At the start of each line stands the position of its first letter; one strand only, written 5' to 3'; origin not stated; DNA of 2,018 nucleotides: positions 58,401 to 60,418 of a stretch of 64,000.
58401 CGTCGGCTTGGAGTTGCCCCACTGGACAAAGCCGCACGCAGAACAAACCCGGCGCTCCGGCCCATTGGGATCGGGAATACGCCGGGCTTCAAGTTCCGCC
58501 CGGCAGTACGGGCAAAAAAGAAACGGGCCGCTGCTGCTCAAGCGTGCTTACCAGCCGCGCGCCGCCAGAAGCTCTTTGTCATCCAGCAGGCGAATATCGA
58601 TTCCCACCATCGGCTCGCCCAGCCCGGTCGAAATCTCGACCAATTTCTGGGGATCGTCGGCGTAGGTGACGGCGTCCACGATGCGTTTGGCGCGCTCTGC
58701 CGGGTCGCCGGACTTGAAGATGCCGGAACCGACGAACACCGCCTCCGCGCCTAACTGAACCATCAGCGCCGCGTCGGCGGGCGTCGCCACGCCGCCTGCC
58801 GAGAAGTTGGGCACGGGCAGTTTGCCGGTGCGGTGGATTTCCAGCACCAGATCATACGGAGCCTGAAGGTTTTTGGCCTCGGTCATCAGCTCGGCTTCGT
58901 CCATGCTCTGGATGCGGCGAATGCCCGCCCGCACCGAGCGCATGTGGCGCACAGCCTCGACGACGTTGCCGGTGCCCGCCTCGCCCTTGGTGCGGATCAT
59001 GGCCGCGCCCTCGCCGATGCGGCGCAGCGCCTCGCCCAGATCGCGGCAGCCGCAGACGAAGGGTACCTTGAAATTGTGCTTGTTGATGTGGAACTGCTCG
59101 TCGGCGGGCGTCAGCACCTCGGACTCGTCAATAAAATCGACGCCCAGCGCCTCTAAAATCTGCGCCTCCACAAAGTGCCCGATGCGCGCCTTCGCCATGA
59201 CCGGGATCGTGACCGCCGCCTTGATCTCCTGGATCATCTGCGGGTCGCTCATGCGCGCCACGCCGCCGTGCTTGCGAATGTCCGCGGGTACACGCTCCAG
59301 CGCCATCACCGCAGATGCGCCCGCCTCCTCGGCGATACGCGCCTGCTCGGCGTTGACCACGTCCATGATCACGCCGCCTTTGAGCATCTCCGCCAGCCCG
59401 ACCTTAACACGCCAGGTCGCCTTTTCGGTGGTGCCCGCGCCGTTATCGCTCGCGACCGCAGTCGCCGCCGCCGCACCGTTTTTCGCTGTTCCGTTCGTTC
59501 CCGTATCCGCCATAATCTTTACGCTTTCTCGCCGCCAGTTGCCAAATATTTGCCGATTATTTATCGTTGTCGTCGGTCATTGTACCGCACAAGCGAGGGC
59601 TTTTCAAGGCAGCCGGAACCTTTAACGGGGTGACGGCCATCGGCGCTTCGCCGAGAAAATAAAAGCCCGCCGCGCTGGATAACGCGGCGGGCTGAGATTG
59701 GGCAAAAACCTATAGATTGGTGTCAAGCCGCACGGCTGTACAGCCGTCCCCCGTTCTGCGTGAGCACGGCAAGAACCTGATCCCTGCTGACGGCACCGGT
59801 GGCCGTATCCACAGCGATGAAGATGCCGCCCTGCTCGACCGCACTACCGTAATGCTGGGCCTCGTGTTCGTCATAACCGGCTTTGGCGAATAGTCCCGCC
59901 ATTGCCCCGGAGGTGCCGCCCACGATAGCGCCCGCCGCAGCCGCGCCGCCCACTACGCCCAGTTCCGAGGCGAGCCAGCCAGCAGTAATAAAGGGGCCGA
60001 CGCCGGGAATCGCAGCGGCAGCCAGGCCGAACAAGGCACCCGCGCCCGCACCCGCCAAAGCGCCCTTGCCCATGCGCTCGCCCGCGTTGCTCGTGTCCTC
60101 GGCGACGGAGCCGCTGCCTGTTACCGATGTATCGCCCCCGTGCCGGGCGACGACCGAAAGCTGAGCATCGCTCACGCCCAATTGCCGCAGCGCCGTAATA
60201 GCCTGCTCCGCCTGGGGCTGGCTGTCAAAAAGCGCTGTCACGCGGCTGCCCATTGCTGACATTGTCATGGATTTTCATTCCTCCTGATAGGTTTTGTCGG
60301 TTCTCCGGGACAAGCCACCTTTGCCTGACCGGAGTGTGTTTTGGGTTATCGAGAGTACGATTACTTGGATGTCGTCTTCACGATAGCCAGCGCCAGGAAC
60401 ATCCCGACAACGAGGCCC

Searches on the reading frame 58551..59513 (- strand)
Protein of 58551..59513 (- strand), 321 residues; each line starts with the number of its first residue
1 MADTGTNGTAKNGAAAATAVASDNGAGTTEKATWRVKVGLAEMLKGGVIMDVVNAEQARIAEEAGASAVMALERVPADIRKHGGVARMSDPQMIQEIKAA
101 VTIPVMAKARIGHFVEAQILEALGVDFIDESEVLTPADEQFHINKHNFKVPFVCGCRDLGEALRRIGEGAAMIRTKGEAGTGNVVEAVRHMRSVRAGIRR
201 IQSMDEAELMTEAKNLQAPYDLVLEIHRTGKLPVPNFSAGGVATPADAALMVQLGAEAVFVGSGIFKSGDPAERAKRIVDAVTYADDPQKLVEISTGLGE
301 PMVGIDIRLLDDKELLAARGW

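Call 29: find_homologous_proteins(query=window:58551-59513:-, max_evalue=1e-60)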
Query seq(321 aa) (321 aa): 8000 proteins with E <= 1e-60 among 8000 candidates; the best 120 are listed.
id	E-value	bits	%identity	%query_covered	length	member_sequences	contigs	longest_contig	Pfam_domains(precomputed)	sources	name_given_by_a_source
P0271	2.6e-202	689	100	100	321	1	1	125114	PF05690.21,PF01680.24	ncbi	-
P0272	4.7e-175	599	87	100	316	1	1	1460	PF05690.21,PF01680.24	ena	-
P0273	4.8e-174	596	87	100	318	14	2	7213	PF05690.21,PF01680.24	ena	-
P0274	8.5e-173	592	87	100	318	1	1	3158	PF05690.21,PF01680.24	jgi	jgi:pyridoxal 5'-phosphate synthase pdxS subunit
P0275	6.3e-170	582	85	100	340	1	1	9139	PF05690.21,PF01680.24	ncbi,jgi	jgi:pyridoxal 5'-phosphate synthase pdxS subunit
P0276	6.7e-169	579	86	98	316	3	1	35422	PF05690.21,PF01680.24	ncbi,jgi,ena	-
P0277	6.9e-167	572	86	100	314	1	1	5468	PF05690.21,PF01680.24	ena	-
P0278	3.3e-166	570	-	-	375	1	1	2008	PF05690.21,PF03060.22,PF01680.24,PF01207.24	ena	-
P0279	1.7e-165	568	84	97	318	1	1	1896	PF05690.21,PF01680.24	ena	-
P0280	3.4e-165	567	84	97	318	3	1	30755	PF05690.21,PF01680.24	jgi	jgi:pyridoxal 5'-phosphate synthase pdxS subunit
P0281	1.5e-164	565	82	100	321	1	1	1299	PF05690.21,PF01680.24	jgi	jgi:pyridoxal 5'-phosphate synthase pdxS subunit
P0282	3.2e-164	564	85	92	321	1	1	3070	PF05690.21,PF01680.24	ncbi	ncbi:MAG: pyridoxal 5'-phosphate synthase lyase subunit PdxS [Armatimonadota bacterium]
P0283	7.1e-164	563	89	92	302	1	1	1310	PF05690.21,PF01680.24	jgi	jgi:pyridoxal 5'-phosphate synthase pdxS subunit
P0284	8.1e-164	562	82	100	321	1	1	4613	PF05690.21,PF01680.24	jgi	jgi:pyridoxal 5'-phosphate synthase pdxS subunit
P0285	1.7e-163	561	85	100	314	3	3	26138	PF05690.21,PF01680.24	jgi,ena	jgi:pyridoxal 5'-phosphate synthase pdxS subunit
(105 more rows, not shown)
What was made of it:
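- On Pseudogene by nonsense mutation: The lineage is Armatimonadota, and even PdxS reaches at most 87% identity (call 29).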

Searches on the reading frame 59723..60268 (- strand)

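Call 64: search_protein_families(library=pfam, proteins=[window:59723-60268:-], max_evalue=0.001)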
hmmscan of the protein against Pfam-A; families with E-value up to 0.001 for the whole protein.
window:59723-60268:- (181 aa): 1 family
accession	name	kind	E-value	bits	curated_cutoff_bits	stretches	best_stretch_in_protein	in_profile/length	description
PF11181.13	YflT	-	0.00025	21.9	26.2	0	12-83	4-65/99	Heat induced stress protein YflT domain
